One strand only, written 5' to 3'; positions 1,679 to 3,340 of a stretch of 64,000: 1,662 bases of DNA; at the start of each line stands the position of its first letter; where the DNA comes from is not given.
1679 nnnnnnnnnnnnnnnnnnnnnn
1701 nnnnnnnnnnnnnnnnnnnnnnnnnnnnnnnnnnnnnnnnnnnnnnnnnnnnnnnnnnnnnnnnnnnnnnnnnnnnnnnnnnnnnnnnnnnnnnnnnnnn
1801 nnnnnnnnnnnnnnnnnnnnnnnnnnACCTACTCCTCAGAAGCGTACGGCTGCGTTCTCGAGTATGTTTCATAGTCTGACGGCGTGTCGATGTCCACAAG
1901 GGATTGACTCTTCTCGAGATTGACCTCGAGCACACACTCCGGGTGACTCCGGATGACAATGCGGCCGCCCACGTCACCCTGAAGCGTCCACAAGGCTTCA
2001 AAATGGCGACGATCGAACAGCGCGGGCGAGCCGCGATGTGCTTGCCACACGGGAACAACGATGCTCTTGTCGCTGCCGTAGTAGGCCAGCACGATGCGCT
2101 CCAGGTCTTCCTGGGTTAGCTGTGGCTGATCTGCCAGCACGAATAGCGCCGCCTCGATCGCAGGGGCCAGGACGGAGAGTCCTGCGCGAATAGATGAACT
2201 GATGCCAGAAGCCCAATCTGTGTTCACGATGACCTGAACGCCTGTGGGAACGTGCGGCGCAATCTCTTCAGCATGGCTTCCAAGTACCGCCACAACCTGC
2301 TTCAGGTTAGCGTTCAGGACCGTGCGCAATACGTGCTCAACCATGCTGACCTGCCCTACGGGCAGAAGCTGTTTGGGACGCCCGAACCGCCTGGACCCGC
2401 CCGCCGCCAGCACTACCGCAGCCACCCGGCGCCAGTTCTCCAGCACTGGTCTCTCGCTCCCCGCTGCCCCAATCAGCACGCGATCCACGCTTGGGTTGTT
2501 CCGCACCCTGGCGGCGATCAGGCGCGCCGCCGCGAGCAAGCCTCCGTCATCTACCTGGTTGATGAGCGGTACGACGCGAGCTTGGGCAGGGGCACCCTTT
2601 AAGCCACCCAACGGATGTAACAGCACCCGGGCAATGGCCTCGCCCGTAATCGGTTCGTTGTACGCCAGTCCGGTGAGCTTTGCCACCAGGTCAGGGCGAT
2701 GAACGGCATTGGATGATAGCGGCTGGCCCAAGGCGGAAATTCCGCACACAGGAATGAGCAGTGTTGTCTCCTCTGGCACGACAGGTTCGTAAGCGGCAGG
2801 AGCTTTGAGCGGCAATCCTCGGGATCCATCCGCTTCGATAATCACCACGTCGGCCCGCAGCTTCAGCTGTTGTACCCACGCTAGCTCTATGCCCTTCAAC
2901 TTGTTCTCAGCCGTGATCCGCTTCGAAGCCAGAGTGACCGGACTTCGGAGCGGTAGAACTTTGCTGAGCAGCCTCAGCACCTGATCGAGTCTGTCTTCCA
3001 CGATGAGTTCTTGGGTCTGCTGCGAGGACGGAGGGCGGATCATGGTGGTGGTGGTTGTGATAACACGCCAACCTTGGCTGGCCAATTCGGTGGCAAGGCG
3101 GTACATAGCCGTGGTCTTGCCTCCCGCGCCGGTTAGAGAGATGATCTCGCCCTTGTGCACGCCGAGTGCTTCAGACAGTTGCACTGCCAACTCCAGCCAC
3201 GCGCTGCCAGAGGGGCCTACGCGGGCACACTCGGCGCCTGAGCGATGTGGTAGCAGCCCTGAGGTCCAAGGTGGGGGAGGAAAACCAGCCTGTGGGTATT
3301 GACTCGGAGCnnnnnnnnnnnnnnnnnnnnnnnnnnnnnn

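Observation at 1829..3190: Natural fusion of a YqeC-like P-loop protein with a MocA-like molybdenum-cofactor nucleotidyltransferase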

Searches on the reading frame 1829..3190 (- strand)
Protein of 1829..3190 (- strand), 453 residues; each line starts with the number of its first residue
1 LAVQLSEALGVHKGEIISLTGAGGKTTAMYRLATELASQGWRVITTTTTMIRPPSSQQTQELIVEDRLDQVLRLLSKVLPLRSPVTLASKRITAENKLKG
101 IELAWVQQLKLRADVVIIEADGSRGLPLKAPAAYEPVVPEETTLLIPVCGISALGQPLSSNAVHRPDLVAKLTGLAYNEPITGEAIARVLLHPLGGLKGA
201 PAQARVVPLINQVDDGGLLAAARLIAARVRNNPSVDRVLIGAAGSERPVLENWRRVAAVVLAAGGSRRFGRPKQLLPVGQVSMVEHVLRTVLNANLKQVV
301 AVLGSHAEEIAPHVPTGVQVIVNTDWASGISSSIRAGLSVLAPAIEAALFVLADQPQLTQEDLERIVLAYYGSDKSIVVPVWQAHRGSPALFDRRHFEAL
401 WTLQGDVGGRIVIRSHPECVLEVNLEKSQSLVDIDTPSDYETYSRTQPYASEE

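Call 3: search_protein_families(library=pfam, proteins=[window:1829-3190:-], max_evalue=0.01)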
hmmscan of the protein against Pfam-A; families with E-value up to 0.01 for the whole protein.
window:1829-3190:- (453 aa): 6 families
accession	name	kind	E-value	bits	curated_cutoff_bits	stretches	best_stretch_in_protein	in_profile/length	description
PF19842.5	YqeC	-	6.4e-44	150.1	27.6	1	17-167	1-145/145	YqeC protein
PF12804.13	NTP_transf_3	-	3e-37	128.7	27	1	258-417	1-158/160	MobA-like NTP transferase domain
PF25199.1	nSTAND_NTPase5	-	0.00011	22.5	34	1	15-77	42-114/145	Novel STAND NTPase 5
PF01128.25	IspD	-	0.00078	19.7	27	1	256-371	1-118/221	2-C-methyl-D-erythritol 4-phosphate cytidylyltransferase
PF00483.29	NTP_transferase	-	0.0023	18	21.2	1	259-356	3-101/245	Nucleotidyl transferase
PF02348.25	CTP_transf_3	-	0.0056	16.9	22.6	1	257-375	1-119/217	Cytidylyltransferase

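Call 4: search_protein_families(library=ncbifam, proteins=[window:1829-3190:-], max_evalue=0.01)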
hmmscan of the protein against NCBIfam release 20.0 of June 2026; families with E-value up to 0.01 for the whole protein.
window:1829-3190:- (453 aa): 29 families (the best 25 are shown)
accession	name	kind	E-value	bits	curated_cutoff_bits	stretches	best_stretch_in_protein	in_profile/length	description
TIGR03172.2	TIGR03172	equivalog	4e-57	193.4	73.05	1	16-230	1-207/209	selenium cofactor biosynthesis protein YqeC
TIGR03310.1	matur_MocA_YgfJ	equivalog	9.6e-49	165.9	186.45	1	258-442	2-187/188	molybdenum cofactor cytidylyltransferase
NF045665.1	NTPtran_DVU1551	equivalog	3.1e-36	125.1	315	1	256-446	1-192/359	DVU_1551 family NTP transferase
TIGR03202.1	pucB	equivalog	2.6e-26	92.5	235.05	1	257-440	2-192/192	xanthine dehydrogenase accessory protein PucB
NF045782.1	NicBOxredNboR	equivalog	9e-26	90.8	260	1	255-439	8-201/206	nicotine blue oxidoreductase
NF010932.0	PRK14352.1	equivalog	9e-11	41.1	611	1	254-375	5-131/488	bifunctional UDP-N-acetylglucosamine diphosphorylase/glucosamine-1-phosphate N-acetyltransferase GlmU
NF010933.0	PRK14353.1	equivalog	1e-10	40.8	505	1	254-379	4-132/453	bifunctional UDP-N-acetylglucosamine diphosphorylase/glucosamine-1-phosphate N-acetyltransferase GlmU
TIGR01173.1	glmU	equivalog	1.1e-10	40.9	366.85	1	257-369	2-116/452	bifunctional UDP-N-acetylglucosamine diphosphorylase/glucosamine-1-phosphate N-acetyltransferase GlmU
NF053639.1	Mfer334_fam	equivalog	1.7e-10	41.1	260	1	273-370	27-126/209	pseudomurein biosynthesis protein PmurB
NF010934.1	PRK14354.1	equivalog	1e-09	37.4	450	1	258-370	2-115/447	bifunctional UDP-N-acetylglucosamine diphosphorylase/glucosamine-1-phosphate N-acetyltransferase GlmU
NF001855.0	PRK00576.1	equivalog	2.8e-09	36.9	205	1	255-382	6-131/197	molybdenum cofactor guanylyltransferase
NF001457.0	PRK00317.1-3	equivalog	1.2e-08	34.7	164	1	257-389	3-132/200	molybdenum cofactor guanylyltransferase MobA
NF002741.0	PRK02726.1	equivalog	6.1e-08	32.5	179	1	255-443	7-194/200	molybdenum cofactor guanylyltransferase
TIGR02665.1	molyb_mobA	equivalog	1.3e-07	31.9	151.85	1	257-385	2-127/186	molybdenum cofactor guanylyltransferase MobA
NF010935.0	PRK14355.1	equivalog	2.2e-07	29.9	718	1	255-387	3-136/459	bifunctional UDP-N-acetylglucosamine diphosphorylase/glucosamine-1-phosphate N-acetyltransferase GlmU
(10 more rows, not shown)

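Call 8: find_homologous_proteins(query=window:1829-3190:-, max_evalue=1e-10)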
Query window:1829-3190:- (453 aa): 1139 proteins with E <= 1e-10 among 8000 candidates; the best 120 are listed.
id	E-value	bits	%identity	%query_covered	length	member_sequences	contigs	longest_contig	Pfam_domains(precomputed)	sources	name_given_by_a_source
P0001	1.1e-282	955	99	100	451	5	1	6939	PF12804.14,PF19842.6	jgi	-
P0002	1.0e-190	652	69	99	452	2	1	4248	PF01128.26,PF12804.14,PF19842.6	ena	-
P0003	1.1e-187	643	69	99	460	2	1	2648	PF12804.14,PF19842.6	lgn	-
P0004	3.4e-174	598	80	76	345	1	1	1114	PF01128.26,PF12804.14,PF19842.6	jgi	jgi:molybdenum cofactor cytidylyltransferase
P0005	4.5e-157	542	60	98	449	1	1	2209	PF01128.26,PF12804.14,PF19842.6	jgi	jgi:molybdenum cofactor cytidylyltransferase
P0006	4.8e-156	538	59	97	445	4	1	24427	PF01128.26,PF12804.14,PF19842.6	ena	-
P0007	2.3e-154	533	58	98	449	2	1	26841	PF01128.26,PF12804.14,PF19842.6,PF02348.26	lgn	-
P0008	1.3e-153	530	57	97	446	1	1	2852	PF12804.14,PF19842.6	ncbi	-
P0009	1.0e-150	521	57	100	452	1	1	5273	PF01128.26,PF12804.14,PF19842.6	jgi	jgi:molybdenum cofactor cytidylyltransferase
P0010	3.5e-150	519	57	98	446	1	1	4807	PF01128.26,PF12804.14,PF19842.6,PF02348.26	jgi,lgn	jgi:molybdenum cofactor cytidylyltransferase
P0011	8.7e-148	511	57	97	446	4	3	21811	PF00483.30,PF01128.26,PF12804.14,PF19842.6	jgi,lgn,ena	-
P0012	2.3e-147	510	57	97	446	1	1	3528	PF01128.26,PF12804.14,PF19842.6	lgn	-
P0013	1.4e-146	507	56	100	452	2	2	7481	PF01128.26,PF12804.14,PF19842.6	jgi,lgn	jgi:molybdenum cofactor cytidylyltransferase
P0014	4.1e-146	506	56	97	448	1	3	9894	PF00483.30,PF01128.26,PF12804.14,PF19842.6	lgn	-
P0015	9.1e-146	504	57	97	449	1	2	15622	PF01128.26,PF12804.14,PF19842.6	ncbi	-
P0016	2.7e-145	503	55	99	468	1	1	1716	PF01128.26,PF12804.14,PF19842.6,PF02348.26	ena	-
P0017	5.5e-145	502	56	97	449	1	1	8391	PF01128.26,PF12804.14,PF19842.6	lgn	-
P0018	6.9e-145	501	56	97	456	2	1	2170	PF00483.30,PF01128.26,PF12804.14,PF19842.6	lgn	-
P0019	3.7e-144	499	56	97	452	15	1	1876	PF01128.26,PF12804.14,PF19842.6,PF02348.26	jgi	jgi:molybdenum cofactor cytidylyltransferase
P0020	4.0e-144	499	56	97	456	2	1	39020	PF01128.26,PF12804.14,PF19842.6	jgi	-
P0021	5.9e-144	498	56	97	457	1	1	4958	PF00483.30,PF01128.26,PF12804.14,PF19842.6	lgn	-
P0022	1.2e-143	497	57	98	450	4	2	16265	PF01128.26,PF12804.14,PF19842.6,PF02348.26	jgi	jgi:molybdenum cofactor cytidylyltransferase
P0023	2.1e-143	497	56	97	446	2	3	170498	PF00483.30,PF01128.26,PF12804.14,PF19842.6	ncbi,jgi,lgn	-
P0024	2.3e-143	497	56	98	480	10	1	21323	PF12804.14,PF19842.6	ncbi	-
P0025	3.1e-143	496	57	99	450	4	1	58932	PF01128.26,PF12804.14,PF19842.6,PF02348.26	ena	-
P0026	6.1e-143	495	56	97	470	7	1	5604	PF12804.14,PF19842.6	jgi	-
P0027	6.4e-143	495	58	95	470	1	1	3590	PF01128.26,PF12804.14,PF19842.6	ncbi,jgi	jgi:molybdenum cofactor cytidylyltransferase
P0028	7.8e-143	495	56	97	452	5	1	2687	PF01128.26,PF12804.14,PF19842.6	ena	-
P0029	2.3e-142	493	71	75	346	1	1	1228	PF01128.26,PF12804.14,PF19842.6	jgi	jgi:molybdenum cofactor cytidylyltransferase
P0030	2.9e-141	490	55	96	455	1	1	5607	PF00483.30,PF01128.26,PF12804.14,PF19842.6,PF02348.26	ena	-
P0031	4.4e-141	489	55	98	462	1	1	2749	PF12804.14,PF19842.6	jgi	jgi:molybdenum cofactor cytidylyltransferase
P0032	7.1e-141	488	55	98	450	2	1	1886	PF00483.30,PF01128.26,PF12804.14,PF19842.6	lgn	-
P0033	1.4e-140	487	54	98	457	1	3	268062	PF01128.26,PF12804.14,PF19842.6,PF02348.26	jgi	jgi:molybdenum cofactor cytidylyltransferase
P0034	2.8e-140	486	54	97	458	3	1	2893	PF01128.26,PF12804.14,PF19842.6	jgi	jgi:molybdenum cofactor cytidylyltransferase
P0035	4.4e-140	486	55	97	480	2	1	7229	PF12804.14,PF19842.6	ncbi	-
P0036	1.1e-139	484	53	99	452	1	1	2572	PF01128.26,PF12804.14,PF19842.6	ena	-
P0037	1.7e-139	484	56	97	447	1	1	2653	PF01128.26,PF12804.14,PF19842.6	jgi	jgi:molybdenum cofactor cytidylyltransferase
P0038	3.9e-139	483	54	97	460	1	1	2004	PF00483.30,PF01128.26,PF12804.14,PF19842.6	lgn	-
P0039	9.9e-139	481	56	94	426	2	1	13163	PF01128.26,PF12804.14,PF19842.6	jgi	jgi:molybdenum cofactor cytidylyltransferase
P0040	4.3e-138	479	52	98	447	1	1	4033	PF00483.30,PF01128.26,PF12804.14,PF19842.6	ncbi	-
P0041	1.6e-137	477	54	97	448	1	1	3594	PF01128.26,PF12804.14,PF19842.6,PF02348.26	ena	-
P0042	1.2e-136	474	52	97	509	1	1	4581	PF01128.26,PF12804.14,PF19842.6,PF02348.26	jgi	-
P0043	2.8e-136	473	51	98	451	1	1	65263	PF12804.14,PF19842.6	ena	-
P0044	4.3e-136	473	55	96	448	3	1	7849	PF00483.30,PF01128.26,PF12804.14,PF19842.6,PF02348.26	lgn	-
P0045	3.7e-135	469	51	98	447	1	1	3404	PF00483.30,PF01128.26,PF12804.14,PF19842.6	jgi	jgi:molybdenum cofactor cytidylyltransferase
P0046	4.4e-135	469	53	98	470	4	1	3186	PF01128.26,PF12804.14,PF19842.6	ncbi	-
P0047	4.8e-135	469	52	97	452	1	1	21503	PF01128.26,PF12804.14,PF19842.6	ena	-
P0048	1.5e-134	467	51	97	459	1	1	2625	PF01128.26,PF12804.14,PF19842.6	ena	-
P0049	2.0e-134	467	53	97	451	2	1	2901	PF01128.26,PF12804.14,PF19842.6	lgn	-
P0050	3.0e-134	466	54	97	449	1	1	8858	PF12804.14,PF19842.6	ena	-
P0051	5.1e-134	466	50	98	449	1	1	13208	PF12804.14,PF19842.6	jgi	jgi:molybdenum cofactor cytidylyltransferase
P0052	8.2e-134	465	51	97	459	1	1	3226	PF01128.26,PF12804.14,PF19842.6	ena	-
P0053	3.7e-133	463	51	97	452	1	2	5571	PF01128.26,PF12804.14,PF19842.6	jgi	-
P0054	5.1e-133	462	51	100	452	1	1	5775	PF01128.26,PF12804.14,PF19842.6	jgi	jgi:molybdenum cofactor cytidylyltransferase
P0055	5.2e-133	462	53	97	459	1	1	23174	PF01128.26,PF12804.14,PF19842.6,PF02348.26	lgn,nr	nr:putative selenium-dependent hydroxylase accessory protein YqeC [Chloroflexota bacterium]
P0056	5.8e-133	462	51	97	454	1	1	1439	PF01128.26,PF12804.14,PF19842.6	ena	-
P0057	1.1e-132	461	52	97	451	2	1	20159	PF01128.26,PF12804.14,PF19842.6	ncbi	-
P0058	4.5e-132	459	52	97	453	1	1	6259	PF01128.26,PF12804.14,PF19842.6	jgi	jgi:molybdenum cofactor cytidylyltransferase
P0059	5.2e-132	459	52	97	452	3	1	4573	PF01128.26,PF12804.14,PF19842.6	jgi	jgi:molybdenum cofactor cytidylyltransferase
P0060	5.6e-132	459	52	97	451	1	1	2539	PF01128.26,PF12804.14,PF19842.6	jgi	jgi:molybdenum cofactor cytidylyltransferase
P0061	7.4e-132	459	52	97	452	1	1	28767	PF01128.26,PF12804.14,PF19842.6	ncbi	-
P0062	8.8e-132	458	51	97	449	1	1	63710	PF01128.26,PF12804.14,PF19842.6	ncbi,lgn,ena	-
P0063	2.2e-131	457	51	96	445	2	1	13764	PF12804.14,PF19842.6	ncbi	-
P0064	2.6e-131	457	50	96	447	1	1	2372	PF12804.14,PF19842.6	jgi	jgi:molybdenum cofactor cytidylyltransferase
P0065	3.5e-131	456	54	92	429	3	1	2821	PF00483.30,PF01128.26,PF12804.14,PF19842.6,PF02348.26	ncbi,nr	ncbi:MAG: putative selenium-dependent hydroxylase accessory protein YqeC, partial [Chloroflexi bacte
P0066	3.6e-129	450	51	97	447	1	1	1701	PF01128.26,PF12804.14,PF19842.6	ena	-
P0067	8.2e-129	449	50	97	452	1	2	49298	PF01128.26,PF12804.14,PF19842.6,PF02348.26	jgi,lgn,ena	-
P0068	1.9e-128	447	51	97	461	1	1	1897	PF01128.26,PF12804.14,PF19842.6,PF02348.26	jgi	jgi:molybdenum cofactor cytidylyltransferase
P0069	2.5e-126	440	51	97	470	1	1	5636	PF12804.14,PF19842.6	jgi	jgi:molybdenum cofactor cytidylyltransferase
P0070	4.0e-126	440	52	93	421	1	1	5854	PF01128.26,PF12804.14,PF19842.6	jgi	jgi:molybdenum cofactor cytidylyltransferase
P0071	2.1e-123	431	51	94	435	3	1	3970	PF01128.26,PF12804.14,PF19842.6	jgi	jgi:molybdenum cofactor cytidylyltransferase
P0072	1.3e-120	422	48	96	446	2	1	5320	PF01128.26,PF12804.14,PF19842.6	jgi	jgi:molybdenum cofactor cytidylyltransferase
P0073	4.5e-118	413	48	97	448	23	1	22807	PF12804.14,PF19842.6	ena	-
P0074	1.8e-117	411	48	96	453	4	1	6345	PF01128.26,PF12804.14,PF19842.6,PF02348.26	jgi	-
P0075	2.0e-117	411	50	89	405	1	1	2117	PF01128.26,PF12804.14,PF19842.6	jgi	jgi:molybdenum cofactor cytidylyltransferase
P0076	2.9e-117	411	49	97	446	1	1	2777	PF01128.26,PF12804.14,PF19842.6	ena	-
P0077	5.9e-116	406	46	97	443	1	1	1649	PF12804.14,PF19842.6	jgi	jgi:molybdenum cofactor cytidylyltransferase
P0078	8.5e-116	406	47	98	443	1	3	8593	PF12804.14,PF19842.6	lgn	-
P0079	1.2e-115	405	47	96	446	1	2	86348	PF01128.26,PF12804.14,PF19842.6,PF02348.26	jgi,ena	-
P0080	2.9e-115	404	46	97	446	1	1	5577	PF01128.26,PF12804.14,PF19842.6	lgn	-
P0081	5.4e-115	403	50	92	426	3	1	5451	PF01128.26,PF12804.14,PF19842.6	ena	-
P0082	7.5e-115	403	47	97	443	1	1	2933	PF12804.14,PF19842.6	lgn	-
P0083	2.3e-114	401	47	96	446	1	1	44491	PF01128.26,PF12804.14,PF19842.6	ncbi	-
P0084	1.3e-113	399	46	97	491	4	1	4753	PF01128.26,PF12804.14,PF19842.6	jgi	-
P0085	1.4e-113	398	47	97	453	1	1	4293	PF01128.26,PF12804.14,PF19842.6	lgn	-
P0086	2.1e-113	398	47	96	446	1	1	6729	PF01128.26,PF12804.14,PF19842.6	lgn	-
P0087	2.9e-113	397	47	98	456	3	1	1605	PF01128.26,PF12804.14,PF19842.6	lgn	-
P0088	3.3e-113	397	45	97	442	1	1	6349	PF01128.26,PF12804.14,PF19842.6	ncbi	-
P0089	3.6e-113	397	48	97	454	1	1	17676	PF01128.26,PF12804.14,PF19842.6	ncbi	ncbi:MAG: molybdenum cofactor cytidylyltransferase [Anaerolineae bacterium]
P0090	4.3e-113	397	47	96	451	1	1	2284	PF01128.26,PF12804.14,PF19842.6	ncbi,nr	ncbi:MAG: selenium cofactor biosynthesis protein YqeC [Anaerolineae bacterium]|nr:selenium cofactor 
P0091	4.9e-113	397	46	97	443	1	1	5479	PF12804.14,PF19842.6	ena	-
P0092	1.1e-112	395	47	96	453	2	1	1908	PF01128.26,PF12804.14,PF19842.6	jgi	-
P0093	2.6e-112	394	47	97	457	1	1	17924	PF01128.26,PF12804.14,PF19842.6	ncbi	-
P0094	3.9e-112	394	47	97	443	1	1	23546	PF12804.14,PF19842.6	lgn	-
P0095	5.9e-112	393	48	98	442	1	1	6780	PF01128.26,PF12804.14,PF19842.6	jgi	jgi:molybdenum cofactor cytidylyltransferase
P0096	1.0e-111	392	47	97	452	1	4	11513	PF01128.26,PF12804.14,PF19842.6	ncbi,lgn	ncbi:MAG: selenium cofactor biosynthesis protein YqeC [Anaerolineae bacterium]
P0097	2.2e-111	391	46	96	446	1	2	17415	PF01128.26,PF12804.14,PF19842.6,PF02348.26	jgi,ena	-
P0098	4.2e-111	390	46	97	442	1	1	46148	PF01128.26,PF12804.14,PF19842.6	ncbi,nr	ncbi:MAG: molybdenum cofactor cytidylyltransferase [Chloroflexi bacterium B3_Chlor]|nr:MAG: molybden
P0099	6.0e-111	390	47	98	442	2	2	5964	PF01128.26,PF12804.14,PF19842.6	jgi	jgi:molybdenum cofactor cytidylyltransferase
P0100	1.7e-110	388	46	97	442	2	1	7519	PF01128.26,PF12804.14,PF19842.6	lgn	-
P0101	2.5e-110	388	53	80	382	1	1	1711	PF01128.26,PF12804.14,PF19842.6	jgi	jgi:molybdenum cofactor cytidylyltransferase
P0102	9.6e-110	386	47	96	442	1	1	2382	PF12804.14,PF19842.6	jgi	jgi:molybdenum cofactor cytidylyltransferase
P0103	3.2e-109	384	47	98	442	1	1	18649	PF01128.26,PF12804.14,PF19842.6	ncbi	-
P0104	3.3e-109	384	45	97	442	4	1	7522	PF01128.26,PF12804.14,PF19842.6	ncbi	-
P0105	4.3e-109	384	48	98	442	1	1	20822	PF01128.26,PF12804.14,PF19842.6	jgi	jgi:molybdenum cofactor cytidylyltransferase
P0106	5.7e-109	383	46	96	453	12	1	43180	PF01128.26,PF12804.14,PF19842.6,PF02348.26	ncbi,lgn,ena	-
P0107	8.6e-109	383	46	97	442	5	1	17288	PF01128.26,PF12804.14,PF19842.6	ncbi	-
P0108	9.4e-109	382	47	97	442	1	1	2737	PF01128.26,PF12804.14,PF19842.6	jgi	jgi:molybdenum cofactor cytidylyltransferase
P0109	9.9e-109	382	44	99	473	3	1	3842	PF01128.26,PF12804.14,PF19842.6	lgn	-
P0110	1.9e-108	381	46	97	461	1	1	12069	PF12804.14,PF19842.6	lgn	-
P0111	2.0e-108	381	45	97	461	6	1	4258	PF12804.14,PF19842.6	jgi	-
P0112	2.2e-108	381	46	97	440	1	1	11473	PF01128.26,PF12804.14,PF19842.6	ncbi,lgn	-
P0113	3.6e-108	381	47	97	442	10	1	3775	PF01128.26,PF12804.14,PF19842.6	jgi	-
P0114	3.8e-108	380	47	97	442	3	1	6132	PF01128.26,PF12804.14,PF19842.6,PF02348.26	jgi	jgi:molybdenum cofactor cytidylyltransferase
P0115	4.3e-108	380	44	96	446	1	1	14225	PF01128.26,PF12804.14,PF19842.6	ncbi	-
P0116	6.1e-108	380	47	97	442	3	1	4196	PF01128.26,PF12804.14,PF19842.6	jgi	jgi:molybdenum cofactor cytidylyltransferase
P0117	1.4e-107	379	47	94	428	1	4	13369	PF01128.26,PF12804.14,PF19842.6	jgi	jgi:molybdenum cofactor cytidylyltransferase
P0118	1.7e-107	378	47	96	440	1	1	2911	PF01128.26,PF12804.14,PF19842.6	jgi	-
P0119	5.2e-107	377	47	97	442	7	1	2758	PF01128.26,PF12804.14,PF19842.6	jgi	jgi:molybdenum cofactor cytidylyltransferase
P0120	5.4e-107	377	46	97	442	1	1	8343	PF01128.26,PF12804.14,PF19842.6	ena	-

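Call 12: find_encoding_contigs(protein=P0001, flank=10000, max_places=4)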
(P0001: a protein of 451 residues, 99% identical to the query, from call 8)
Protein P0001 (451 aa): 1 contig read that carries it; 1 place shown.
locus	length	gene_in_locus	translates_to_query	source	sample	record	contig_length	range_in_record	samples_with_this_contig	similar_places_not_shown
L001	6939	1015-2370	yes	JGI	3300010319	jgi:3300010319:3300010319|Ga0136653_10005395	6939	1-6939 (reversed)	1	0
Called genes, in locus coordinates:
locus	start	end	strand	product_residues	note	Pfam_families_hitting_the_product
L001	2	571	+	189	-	?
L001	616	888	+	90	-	-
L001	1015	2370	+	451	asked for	PF19842:YqeC, PF12804:NTP_transf_3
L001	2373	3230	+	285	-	PF00702:Hydrolase, PF13344:Hydrolase_6, PF13419:HAD_2 (faint), PF13242:Hydrolase_like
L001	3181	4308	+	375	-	PF21016:RlmN_N, PF04055:Radical_SAM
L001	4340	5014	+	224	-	PF00834:Ribul_P_3_epim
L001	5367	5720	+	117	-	PF03780:Asp23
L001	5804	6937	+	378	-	?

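Call 19: find_encoding_contigs(protein=P0033, flank=10000, max_places=1)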
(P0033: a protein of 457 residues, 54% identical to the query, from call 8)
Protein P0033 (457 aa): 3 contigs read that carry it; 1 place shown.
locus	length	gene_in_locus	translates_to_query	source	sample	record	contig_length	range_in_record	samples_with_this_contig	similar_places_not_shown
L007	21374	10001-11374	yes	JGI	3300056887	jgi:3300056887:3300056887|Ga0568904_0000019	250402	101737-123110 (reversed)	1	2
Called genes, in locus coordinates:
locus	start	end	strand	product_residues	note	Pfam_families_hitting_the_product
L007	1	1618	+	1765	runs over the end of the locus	PF24517:CBM96, PF07705:CARDB, PF17957:Big_7, PF01364:Peptidase_C25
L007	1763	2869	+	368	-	PF02073:Peptidase_M29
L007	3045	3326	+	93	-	PF02604:PhdYeFM_antitox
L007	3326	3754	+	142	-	PF13470:PIN_3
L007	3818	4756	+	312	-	PF00753:Lactamase_B, PF12706:Lactamase_B_2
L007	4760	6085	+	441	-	PF22039:HUTI_composite_bact (weak), PF01979:Amidohydro_1, PF07969:Amidohydro_3 (weak)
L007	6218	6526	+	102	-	-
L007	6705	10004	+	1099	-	PF14691:Fer4_20, PF00070:Pyr_redox (faint), PF00890:FAD_binding_2 (faint), PF01266:DAO (faint), PF01494:FAD_binding_3 (faint), PF01946:Thi4 (faint), PF07992:Pyr_redox_2, PF13450:NAD_binding_8, +2 more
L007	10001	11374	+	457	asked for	PF19842:YqeC, PF01128:IspD, PF02348:CTP_transf_3, PF12804:NTP_transf_3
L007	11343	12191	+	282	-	PF00702:Hydrolase, PF13419:HAD_2 (faint), PF13344:Hydrolase_6, PF13242:Hydrolase_like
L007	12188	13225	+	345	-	PF21016:RlmN_N, PF04055:Radical_SAM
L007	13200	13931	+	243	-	PF00834:Ribul_P_3_epim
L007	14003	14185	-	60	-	PF00830:Ribosomal_L28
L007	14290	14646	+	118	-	PF03780:Asp23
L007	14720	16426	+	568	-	PF02734:Dak2, PF21645:FakA-like_M, PF13684:FakA-like_C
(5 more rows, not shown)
